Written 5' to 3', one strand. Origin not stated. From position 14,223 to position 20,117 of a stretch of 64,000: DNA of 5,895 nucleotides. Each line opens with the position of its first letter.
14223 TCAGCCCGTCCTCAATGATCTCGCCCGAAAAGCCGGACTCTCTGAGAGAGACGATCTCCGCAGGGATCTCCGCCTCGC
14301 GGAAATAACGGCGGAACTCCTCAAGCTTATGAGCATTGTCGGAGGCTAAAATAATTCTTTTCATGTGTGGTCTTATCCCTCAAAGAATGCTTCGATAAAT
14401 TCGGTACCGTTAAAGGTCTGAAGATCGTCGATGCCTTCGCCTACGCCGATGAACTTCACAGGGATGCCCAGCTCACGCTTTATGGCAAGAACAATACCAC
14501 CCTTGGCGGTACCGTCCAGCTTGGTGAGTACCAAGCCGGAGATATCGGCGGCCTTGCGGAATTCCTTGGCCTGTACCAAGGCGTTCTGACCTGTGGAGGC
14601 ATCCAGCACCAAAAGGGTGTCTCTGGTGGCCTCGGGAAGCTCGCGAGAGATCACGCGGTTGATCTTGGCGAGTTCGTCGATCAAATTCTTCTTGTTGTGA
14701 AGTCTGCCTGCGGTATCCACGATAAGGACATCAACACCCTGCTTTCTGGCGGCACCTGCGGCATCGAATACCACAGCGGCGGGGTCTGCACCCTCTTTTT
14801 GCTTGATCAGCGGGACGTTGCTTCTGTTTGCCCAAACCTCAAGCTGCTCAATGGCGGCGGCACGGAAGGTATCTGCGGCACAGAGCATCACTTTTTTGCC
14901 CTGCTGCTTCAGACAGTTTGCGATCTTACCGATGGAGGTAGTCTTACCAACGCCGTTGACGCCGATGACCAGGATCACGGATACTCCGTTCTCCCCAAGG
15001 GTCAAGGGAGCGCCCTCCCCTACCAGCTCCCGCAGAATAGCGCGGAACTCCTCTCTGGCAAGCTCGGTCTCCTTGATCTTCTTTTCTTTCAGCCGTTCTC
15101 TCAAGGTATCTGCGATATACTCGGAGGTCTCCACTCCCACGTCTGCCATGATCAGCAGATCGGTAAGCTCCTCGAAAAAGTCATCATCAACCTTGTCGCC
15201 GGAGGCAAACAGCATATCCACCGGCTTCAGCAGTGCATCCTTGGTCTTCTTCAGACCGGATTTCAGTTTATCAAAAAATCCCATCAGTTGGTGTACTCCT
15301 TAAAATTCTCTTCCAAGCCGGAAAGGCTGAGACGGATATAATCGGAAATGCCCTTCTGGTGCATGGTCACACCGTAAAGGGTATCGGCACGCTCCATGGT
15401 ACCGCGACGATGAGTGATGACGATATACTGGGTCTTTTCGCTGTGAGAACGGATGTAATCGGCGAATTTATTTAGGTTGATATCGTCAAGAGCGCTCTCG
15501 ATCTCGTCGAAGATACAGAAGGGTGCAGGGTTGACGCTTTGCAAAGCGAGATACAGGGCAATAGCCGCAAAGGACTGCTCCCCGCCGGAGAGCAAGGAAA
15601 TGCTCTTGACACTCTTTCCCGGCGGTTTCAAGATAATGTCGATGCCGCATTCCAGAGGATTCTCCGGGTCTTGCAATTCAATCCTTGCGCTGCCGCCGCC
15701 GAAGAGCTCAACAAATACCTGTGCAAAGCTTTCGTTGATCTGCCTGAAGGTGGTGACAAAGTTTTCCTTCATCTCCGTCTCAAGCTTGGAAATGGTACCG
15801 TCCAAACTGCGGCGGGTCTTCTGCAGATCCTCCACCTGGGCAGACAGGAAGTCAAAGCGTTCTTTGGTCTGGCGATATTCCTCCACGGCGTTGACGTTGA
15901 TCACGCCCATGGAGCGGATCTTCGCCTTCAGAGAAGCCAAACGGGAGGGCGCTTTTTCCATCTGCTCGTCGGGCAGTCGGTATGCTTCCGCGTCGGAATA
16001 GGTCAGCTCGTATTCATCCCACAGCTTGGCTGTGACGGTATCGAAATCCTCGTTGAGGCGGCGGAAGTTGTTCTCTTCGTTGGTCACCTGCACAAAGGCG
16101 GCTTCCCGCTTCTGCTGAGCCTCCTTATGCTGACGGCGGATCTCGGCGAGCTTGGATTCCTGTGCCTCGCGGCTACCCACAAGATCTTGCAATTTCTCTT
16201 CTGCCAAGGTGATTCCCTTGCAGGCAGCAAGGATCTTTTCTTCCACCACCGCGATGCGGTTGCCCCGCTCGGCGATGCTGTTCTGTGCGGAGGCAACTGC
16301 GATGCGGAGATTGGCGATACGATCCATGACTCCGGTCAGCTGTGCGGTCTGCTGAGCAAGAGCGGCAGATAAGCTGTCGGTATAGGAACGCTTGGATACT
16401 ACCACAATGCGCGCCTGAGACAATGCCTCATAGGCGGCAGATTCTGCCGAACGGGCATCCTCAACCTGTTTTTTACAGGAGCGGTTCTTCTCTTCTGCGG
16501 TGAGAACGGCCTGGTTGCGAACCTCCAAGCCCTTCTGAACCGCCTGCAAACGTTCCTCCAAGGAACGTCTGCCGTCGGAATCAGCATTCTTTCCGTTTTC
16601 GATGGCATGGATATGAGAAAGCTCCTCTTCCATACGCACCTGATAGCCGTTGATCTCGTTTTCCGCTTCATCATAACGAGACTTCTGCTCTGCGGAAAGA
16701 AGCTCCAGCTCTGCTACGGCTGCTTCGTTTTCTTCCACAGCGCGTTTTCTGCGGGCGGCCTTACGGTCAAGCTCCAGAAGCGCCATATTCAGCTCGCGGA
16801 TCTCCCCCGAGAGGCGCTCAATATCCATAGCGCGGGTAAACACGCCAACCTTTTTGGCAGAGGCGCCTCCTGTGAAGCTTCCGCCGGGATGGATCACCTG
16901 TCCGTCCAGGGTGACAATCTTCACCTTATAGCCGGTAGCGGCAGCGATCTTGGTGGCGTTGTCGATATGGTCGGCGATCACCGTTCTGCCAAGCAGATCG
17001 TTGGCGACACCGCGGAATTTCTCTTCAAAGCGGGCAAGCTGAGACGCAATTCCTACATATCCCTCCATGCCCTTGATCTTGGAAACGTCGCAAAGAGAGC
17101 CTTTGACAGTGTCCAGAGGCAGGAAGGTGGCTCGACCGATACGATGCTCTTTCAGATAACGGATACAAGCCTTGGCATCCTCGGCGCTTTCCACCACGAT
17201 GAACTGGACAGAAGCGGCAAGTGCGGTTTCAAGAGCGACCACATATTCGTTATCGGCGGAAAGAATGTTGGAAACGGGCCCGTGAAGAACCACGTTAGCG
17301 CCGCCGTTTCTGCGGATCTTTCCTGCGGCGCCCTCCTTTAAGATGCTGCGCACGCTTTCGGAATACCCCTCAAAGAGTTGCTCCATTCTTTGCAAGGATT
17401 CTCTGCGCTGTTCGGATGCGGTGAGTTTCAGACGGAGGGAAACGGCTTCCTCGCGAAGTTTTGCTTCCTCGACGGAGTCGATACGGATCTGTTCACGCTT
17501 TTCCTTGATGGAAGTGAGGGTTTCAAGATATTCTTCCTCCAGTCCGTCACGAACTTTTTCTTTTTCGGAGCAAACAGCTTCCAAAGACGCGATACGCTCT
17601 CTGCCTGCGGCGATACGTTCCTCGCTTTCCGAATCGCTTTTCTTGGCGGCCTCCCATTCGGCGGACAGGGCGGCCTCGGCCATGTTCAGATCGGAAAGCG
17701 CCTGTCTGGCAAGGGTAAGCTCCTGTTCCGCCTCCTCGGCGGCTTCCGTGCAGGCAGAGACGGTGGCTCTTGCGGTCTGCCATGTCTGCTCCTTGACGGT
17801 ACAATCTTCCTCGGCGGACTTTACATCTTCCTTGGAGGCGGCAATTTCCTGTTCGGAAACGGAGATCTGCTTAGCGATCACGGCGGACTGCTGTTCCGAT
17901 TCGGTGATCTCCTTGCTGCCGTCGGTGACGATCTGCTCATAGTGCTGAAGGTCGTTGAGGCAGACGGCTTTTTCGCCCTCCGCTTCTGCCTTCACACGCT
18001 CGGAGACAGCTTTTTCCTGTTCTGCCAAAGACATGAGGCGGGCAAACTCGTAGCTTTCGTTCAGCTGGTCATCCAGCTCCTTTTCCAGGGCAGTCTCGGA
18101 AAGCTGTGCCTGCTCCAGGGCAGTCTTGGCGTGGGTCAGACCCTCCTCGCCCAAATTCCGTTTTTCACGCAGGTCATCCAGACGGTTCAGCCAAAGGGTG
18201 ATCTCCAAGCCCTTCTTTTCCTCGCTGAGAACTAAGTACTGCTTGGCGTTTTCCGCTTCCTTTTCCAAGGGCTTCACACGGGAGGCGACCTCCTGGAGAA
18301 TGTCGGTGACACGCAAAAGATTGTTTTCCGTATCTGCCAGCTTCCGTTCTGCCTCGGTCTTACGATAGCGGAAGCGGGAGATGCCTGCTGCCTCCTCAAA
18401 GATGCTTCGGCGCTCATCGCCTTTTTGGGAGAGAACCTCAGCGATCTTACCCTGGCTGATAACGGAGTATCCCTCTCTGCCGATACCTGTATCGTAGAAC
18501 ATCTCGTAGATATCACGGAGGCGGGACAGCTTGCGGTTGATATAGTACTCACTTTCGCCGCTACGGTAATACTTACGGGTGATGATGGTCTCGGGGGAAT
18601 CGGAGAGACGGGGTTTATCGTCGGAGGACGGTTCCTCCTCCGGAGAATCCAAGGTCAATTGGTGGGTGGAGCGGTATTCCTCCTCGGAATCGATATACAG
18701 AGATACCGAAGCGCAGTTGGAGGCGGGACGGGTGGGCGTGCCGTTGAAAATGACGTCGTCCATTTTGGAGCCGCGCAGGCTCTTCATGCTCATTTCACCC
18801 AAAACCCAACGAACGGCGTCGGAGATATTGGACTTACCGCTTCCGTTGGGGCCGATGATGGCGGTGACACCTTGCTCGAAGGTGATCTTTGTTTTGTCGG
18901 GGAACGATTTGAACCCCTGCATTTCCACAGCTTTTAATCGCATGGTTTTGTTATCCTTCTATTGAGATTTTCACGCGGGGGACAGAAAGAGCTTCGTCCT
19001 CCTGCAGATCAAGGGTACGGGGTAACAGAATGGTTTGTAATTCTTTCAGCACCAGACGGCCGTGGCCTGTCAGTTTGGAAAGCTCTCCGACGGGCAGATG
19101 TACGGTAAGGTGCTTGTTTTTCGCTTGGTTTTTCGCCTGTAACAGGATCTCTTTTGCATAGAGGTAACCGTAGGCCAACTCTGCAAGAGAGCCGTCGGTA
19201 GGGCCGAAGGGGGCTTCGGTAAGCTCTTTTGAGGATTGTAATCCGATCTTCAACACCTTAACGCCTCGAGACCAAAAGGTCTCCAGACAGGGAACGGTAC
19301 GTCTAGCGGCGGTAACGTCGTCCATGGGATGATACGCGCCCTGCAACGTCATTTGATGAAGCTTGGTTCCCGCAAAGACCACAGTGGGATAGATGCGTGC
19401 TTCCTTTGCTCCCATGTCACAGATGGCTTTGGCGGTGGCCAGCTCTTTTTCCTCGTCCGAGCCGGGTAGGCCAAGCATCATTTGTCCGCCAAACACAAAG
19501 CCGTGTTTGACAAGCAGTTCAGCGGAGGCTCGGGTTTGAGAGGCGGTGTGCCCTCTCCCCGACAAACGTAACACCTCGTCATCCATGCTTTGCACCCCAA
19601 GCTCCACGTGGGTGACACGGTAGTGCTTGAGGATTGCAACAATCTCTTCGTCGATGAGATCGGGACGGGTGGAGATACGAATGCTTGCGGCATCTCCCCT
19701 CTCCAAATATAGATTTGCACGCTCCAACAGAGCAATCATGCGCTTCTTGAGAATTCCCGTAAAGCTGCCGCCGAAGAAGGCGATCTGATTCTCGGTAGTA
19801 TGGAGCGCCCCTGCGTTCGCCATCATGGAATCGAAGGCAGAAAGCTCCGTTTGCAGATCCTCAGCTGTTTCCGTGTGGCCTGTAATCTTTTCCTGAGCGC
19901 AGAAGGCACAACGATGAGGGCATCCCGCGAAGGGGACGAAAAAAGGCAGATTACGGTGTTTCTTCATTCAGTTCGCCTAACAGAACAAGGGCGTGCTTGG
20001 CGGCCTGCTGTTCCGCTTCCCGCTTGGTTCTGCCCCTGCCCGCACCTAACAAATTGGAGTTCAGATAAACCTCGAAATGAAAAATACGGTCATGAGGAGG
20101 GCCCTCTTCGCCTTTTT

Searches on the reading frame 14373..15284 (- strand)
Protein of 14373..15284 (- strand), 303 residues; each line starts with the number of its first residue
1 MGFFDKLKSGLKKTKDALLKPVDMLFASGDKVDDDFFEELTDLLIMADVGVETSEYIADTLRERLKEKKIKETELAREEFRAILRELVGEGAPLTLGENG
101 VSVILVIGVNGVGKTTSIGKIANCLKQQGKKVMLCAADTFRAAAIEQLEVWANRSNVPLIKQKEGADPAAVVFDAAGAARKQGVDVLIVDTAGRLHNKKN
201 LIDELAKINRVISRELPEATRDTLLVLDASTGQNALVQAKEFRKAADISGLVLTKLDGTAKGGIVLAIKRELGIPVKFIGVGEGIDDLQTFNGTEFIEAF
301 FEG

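Call 8: search_protein_families(library=pfam, proteins=[window:14373-15284:-], max_evalue=0.001)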
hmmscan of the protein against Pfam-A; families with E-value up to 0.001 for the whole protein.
window:14373-15284:- (303 aa): 9 families
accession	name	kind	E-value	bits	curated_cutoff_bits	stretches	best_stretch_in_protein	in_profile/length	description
PF00448.28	SRP54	-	6.6e-78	261.3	22.7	1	102-301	2-195/196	SRP54-type protein, GTPase domain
PF02881.24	SRP54_N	-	1.5e-12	48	22.4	1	24-84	7-71/75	SRP54-type protein, helical bundle domain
PF13604.12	AAA_30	-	8.6e-07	29.3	27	1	100-198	17-103/191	AAA domain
PF01656.29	CbiA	-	3.9e-05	24.1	25.4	0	110-276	8-103/125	CobQ/CobB/MinD/ParA nucleotide binding domain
PF13614.12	AAA_31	-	4.8e-05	23.8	27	1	111-140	12-41/177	AAA domain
PF13245.12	AAA_19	-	5e-05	23.9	25.1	1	102-196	12-103/134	AAA domain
PF13401.12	AAA_22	-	7.3e-05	23.5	27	1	102-209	6-108/130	AAA domain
PF25199.1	nSTAND_NTPase5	-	0.00014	22.2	34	1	81-151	22-93/145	Novel STAND NTPase 5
PF13191.12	AAA_16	-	0.0004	21.4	32.6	0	100-228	23-139/167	AAA ATPase domain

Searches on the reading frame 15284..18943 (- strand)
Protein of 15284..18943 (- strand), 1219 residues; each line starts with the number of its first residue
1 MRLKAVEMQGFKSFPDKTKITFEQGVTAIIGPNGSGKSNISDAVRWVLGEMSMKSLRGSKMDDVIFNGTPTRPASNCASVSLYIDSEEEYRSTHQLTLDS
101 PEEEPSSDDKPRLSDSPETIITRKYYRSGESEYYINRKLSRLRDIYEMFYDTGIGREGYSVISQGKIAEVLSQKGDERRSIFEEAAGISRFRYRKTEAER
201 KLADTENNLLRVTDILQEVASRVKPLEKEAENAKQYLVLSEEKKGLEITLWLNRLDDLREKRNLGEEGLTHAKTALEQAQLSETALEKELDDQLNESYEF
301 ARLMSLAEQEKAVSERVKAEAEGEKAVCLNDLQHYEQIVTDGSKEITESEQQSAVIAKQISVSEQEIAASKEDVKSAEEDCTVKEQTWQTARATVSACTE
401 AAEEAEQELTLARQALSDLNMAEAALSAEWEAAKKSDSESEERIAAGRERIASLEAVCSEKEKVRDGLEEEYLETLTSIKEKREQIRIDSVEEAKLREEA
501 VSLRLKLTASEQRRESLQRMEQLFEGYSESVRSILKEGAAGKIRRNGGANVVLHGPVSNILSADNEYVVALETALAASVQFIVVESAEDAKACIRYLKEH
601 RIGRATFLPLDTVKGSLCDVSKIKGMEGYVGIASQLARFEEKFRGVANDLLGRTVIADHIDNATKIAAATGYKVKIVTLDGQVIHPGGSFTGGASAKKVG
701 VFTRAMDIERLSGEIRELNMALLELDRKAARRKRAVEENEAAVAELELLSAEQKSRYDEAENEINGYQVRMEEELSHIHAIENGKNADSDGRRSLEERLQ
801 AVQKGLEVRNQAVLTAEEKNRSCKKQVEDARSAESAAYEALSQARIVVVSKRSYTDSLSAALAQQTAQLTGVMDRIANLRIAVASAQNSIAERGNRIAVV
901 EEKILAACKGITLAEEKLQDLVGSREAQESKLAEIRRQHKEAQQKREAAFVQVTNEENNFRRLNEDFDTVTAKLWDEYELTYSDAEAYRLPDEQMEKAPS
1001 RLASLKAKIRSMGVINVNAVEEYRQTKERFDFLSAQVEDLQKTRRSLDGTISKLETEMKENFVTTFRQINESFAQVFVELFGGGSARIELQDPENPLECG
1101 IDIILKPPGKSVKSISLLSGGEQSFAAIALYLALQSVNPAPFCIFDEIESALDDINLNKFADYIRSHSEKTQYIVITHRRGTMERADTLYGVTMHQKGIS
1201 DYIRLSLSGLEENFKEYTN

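Call 8: search_protein_families(library=pfam, proteins=[window:15284-18943:-], max_evalue=0.001)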
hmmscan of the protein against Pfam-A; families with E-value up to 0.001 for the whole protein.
window:15284-18943:- (1219 aa): 6 families
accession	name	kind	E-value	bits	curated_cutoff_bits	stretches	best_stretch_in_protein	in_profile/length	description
PF02463.25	SMC_N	-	3.7e-64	216.6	40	1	3-1200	2-219/220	RecF/RecN/SMC N terminal domain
PF06470.18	SMC_hinge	-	5e-26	91.8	22.5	1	554-667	5-116/116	SMC proteins Flexible Hinge Domain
PF13304.12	AAA_21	-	1.1e-10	42.5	27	1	26-108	1-90/304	AAA domain, putative AbiEii toxin, Type IV TA system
PF13175.12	AAA_15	-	1.7e-10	41.6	32.1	1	1-410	1-265/374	AAA ATPase domain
PF13555.12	AAA_29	-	7.7e-06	26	27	1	6-48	4-46/61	P-loop containing region of AAA domain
PF13476.12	AAA_23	-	3.8e-05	24.9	27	1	6-237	2-170/201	AAA domain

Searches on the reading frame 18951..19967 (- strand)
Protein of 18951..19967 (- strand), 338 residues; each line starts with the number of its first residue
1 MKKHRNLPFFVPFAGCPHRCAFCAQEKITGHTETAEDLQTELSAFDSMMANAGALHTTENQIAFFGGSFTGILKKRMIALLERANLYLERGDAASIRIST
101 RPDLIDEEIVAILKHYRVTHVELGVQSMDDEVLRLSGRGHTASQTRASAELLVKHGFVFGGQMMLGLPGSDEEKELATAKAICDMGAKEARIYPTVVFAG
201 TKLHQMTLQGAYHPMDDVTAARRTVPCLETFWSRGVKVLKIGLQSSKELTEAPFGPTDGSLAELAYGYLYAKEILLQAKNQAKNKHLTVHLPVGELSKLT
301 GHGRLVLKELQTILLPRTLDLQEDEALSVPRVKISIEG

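Call 8: search_protein_families(library=pfam, proteins=[window:18951-19967:-], max_evalue=0.001)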
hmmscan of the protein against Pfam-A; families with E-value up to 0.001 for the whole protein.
window:18951-19967:- (338 aa): 2 families
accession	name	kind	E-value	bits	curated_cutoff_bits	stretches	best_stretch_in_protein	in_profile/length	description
PF04055.27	Radical_SAM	-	9.3e-21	75.1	29.5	1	11-177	2-161/166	Radical SAM superfamily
PF16199.10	Radical_SAM_C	-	2.1e-10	41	31.9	1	190-253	4-66/85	Radical_SAM C-terminal domain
